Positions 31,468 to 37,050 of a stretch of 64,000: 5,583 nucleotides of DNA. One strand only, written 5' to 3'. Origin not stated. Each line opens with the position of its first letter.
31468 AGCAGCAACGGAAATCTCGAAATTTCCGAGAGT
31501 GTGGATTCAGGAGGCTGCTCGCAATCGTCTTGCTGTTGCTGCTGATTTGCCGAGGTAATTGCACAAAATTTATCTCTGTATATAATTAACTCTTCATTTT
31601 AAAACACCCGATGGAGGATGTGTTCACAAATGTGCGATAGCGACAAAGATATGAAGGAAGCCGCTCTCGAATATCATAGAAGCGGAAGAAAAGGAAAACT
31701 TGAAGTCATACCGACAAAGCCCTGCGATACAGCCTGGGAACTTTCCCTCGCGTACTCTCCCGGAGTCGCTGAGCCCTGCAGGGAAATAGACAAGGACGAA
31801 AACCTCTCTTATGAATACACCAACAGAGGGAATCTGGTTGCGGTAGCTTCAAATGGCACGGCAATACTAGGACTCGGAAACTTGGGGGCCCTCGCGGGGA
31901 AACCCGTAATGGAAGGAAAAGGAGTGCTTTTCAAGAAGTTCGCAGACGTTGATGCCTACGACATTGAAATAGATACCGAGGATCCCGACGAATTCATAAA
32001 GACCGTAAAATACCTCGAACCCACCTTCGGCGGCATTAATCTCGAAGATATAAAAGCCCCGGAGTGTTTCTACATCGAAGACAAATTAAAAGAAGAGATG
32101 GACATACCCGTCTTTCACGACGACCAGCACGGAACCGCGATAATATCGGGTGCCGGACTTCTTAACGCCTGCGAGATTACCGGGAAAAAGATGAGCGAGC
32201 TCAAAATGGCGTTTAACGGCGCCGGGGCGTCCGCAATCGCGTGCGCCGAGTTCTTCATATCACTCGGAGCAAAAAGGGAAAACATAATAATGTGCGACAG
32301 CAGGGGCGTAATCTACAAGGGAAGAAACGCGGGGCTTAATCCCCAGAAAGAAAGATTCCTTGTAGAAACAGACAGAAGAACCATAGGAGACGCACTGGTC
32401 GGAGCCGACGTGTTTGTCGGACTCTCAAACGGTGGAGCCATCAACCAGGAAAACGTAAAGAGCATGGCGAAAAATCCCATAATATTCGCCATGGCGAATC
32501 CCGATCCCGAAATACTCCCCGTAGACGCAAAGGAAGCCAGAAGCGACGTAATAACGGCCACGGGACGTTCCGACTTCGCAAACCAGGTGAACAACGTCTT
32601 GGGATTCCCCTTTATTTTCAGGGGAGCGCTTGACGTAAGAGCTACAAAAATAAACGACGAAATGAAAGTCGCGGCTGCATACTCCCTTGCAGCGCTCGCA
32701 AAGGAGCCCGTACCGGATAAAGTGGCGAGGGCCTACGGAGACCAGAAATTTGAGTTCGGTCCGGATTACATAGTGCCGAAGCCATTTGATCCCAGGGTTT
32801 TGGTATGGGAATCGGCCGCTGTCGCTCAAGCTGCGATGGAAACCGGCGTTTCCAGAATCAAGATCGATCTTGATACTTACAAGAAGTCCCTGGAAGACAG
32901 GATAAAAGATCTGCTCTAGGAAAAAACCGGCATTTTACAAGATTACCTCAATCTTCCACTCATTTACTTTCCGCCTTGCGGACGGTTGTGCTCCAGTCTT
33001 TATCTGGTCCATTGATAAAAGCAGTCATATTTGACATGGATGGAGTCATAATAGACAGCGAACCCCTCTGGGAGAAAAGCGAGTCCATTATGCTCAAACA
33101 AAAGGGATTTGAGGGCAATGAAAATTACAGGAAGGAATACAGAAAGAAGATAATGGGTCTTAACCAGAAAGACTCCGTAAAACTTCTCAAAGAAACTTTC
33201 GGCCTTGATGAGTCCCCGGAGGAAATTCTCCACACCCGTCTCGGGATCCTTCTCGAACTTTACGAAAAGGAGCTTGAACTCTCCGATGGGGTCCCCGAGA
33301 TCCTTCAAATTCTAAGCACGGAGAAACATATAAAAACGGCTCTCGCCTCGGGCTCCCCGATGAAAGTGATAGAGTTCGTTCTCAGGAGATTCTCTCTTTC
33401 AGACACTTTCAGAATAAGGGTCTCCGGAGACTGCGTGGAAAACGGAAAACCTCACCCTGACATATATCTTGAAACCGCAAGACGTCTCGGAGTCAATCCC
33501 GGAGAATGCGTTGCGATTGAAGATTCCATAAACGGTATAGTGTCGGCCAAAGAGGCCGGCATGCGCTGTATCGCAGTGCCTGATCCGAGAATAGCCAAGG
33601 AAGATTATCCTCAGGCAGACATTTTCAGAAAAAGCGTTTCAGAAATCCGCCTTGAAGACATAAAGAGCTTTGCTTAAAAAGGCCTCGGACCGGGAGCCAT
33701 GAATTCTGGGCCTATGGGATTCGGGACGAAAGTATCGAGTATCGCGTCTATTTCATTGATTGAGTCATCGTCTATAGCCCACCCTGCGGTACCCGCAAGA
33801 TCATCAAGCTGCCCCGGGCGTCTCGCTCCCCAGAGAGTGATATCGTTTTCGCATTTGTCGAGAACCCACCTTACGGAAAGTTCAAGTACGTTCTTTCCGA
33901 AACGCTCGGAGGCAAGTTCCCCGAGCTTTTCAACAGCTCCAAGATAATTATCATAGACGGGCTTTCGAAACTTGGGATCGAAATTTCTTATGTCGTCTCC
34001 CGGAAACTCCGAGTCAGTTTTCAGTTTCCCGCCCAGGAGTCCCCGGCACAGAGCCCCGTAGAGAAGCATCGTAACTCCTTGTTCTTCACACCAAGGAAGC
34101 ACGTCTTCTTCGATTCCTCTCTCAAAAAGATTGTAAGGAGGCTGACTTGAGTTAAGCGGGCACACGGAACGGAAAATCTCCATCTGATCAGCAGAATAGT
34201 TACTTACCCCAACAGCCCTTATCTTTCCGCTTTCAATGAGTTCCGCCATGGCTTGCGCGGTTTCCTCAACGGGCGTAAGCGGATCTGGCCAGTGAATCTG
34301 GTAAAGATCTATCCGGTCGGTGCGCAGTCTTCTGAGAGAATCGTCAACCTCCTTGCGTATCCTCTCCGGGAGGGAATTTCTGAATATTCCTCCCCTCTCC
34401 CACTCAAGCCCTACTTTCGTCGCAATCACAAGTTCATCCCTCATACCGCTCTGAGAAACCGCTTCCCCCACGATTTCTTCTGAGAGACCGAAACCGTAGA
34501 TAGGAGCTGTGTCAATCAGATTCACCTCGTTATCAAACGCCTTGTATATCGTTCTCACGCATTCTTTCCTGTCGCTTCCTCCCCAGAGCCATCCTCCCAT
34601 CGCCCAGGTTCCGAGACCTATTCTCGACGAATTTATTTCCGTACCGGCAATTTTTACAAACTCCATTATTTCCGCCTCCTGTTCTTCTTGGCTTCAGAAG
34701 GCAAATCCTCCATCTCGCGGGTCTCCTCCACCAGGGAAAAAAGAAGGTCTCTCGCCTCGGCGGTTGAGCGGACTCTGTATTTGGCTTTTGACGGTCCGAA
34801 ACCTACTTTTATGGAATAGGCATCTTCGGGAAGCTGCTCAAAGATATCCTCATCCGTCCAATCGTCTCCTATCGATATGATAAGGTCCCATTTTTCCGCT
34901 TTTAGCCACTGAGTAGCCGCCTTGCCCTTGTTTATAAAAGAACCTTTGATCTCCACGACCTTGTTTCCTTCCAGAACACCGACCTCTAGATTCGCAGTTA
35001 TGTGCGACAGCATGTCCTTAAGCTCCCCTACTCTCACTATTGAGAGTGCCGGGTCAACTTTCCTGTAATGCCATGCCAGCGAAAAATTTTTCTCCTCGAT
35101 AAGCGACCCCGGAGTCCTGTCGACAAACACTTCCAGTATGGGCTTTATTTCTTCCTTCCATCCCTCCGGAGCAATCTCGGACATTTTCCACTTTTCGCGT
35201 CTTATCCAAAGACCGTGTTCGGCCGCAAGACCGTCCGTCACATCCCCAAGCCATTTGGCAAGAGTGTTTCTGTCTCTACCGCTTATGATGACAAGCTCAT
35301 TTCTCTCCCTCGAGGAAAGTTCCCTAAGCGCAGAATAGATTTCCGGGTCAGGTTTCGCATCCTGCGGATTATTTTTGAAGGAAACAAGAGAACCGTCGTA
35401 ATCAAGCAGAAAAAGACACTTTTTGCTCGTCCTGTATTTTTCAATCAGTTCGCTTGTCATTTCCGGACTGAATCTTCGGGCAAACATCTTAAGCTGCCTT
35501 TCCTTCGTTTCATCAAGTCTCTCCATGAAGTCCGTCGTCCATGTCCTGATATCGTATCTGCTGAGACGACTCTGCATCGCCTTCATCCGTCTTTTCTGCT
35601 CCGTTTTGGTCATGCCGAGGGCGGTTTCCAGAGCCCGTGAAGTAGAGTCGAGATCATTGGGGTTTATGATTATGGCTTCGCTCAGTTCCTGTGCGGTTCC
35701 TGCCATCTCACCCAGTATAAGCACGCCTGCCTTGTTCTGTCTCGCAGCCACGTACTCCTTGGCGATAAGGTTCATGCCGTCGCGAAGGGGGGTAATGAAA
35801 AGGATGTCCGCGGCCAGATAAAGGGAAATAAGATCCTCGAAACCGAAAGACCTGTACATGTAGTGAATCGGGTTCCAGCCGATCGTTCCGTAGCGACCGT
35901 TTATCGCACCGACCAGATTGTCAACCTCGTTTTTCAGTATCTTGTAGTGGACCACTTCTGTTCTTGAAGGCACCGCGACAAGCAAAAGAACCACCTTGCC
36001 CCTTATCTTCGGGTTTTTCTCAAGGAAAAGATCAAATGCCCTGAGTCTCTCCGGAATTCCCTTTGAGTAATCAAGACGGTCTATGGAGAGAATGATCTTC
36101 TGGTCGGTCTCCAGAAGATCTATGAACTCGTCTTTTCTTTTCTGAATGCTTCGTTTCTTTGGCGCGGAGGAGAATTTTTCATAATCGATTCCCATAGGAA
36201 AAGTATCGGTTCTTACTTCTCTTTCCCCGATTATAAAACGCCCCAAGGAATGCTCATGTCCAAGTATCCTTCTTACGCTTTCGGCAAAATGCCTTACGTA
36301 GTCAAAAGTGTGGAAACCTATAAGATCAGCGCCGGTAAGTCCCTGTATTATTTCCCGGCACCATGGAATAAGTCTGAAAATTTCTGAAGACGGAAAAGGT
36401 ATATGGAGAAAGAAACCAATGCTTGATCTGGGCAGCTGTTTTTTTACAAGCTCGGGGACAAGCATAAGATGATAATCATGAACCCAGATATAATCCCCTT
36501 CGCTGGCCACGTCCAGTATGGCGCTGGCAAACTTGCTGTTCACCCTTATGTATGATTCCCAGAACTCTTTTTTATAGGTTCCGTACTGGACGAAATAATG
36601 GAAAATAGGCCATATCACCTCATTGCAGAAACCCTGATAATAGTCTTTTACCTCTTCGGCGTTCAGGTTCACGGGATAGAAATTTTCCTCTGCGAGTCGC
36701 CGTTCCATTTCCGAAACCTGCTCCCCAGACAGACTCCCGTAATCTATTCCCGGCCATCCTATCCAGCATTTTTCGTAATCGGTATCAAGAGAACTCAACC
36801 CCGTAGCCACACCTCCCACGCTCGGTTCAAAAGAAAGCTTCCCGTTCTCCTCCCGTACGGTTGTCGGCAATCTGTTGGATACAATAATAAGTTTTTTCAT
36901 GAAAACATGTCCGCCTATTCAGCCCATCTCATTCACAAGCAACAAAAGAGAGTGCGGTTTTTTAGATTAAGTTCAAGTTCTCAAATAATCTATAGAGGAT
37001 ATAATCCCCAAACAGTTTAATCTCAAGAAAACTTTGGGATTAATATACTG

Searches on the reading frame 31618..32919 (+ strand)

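Call 10: search_protein_families(library=pfam, proteins=[window:31618-32919:+])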
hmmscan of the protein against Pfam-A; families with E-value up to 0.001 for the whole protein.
window:31618-32919:+ (433 aa): 2 families
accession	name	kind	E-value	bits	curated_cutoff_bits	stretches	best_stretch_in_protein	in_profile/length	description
PF00390.24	malic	-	2.6e-30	106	23.1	1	26-158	2-182/182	Malic enzyme, N-terminal domain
PF03949.21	Malic_M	-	3.6e-20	72.8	23.5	1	172-365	3-229/258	Malic enzyme, NAD binding domain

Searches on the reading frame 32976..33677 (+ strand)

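Call 10: search_protein_families(library=pfam, proteins=[window:32976-33677:+])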
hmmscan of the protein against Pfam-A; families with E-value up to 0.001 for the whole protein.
window:32976-33677:+ (233 aa): 4 families
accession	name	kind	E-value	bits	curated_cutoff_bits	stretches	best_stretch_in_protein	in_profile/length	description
PF13419.12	HAD_2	-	2e-32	113.2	23.8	1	17-201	1-178/178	Haloacid dehalogenase-like hydrolase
PF00702.32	Hydrolase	-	4.1e-30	106.1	26.4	1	14-195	1-191/191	haloacid dehalogenase-like hydrolase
PF13242.12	Hydrolase_like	-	1.4e-07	31.7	22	1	157-203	3-50/75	HAD-hyrolase-like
PF12710.13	HAD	-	0.00079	20.3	27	1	17-184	1-181/189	haloacid dehalogenase-like hydrolase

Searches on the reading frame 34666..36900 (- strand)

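Call 10: search_protein_families(library=pfam, proteins=[window:34666-36900:-])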
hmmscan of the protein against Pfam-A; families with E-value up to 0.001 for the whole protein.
window:34666-36900:- (744 aa): 3 families
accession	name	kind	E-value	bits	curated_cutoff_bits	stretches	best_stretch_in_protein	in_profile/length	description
PF00982.27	Glyco_transf_20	-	6.8e-156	520.1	32.5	1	3-463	2-472/473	Glycosyltransferase family 20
PF02358.22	Trehalose_PPase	-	3.7e-47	160.9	27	1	498-711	1-232/235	Trehalose-phosphatase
PF00534.26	Glycos_transf_1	-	0.00027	20.9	26.4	0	255-300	3-49/172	Glycosyl transferases group 1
